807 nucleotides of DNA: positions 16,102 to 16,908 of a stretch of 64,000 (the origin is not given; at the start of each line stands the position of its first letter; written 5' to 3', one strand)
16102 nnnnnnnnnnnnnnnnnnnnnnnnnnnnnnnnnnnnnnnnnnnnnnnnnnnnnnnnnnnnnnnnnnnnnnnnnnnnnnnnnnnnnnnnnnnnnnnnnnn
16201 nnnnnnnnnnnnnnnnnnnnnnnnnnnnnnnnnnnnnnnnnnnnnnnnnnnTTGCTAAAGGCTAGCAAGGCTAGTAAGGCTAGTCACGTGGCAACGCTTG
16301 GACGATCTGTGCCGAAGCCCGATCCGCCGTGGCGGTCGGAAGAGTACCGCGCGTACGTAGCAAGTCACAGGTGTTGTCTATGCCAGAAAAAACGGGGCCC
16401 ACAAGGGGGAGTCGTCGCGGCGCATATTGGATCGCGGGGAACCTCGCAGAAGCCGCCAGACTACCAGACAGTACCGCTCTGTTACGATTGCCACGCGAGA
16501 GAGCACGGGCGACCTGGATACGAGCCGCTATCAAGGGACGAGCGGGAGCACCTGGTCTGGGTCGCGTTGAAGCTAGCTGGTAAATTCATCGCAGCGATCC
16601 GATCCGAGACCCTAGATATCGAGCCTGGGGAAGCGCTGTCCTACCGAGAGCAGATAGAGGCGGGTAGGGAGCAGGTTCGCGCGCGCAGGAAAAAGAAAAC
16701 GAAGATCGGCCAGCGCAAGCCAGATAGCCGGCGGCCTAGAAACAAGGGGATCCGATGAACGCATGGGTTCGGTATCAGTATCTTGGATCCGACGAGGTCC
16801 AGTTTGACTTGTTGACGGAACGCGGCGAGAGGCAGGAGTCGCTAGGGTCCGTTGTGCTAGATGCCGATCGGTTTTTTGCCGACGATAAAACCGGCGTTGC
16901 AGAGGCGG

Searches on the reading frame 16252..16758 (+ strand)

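Call 45: search_protein_families(library=phrogs, proteins=[window:16252-16758:+], max_evalue=0.00001)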
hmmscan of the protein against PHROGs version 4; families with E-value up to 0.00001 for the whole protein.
window:16252-16758:+ (168 aa): 3 families
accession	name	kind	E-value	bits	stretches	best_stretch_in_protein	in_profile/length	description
phrog_131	-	DNA, RNA and nucleotide metabolism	1.3e-10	42.5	1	26-100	28-105/131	HNH endonuclease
phrog_1588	-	unknown function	2e-10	41.6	1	20-91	18-89/132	-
phrog_96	-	DNA, RNA and nucleotide metabolism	1.5e-06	28.8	1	26-85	246-303/334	HNH endonuclease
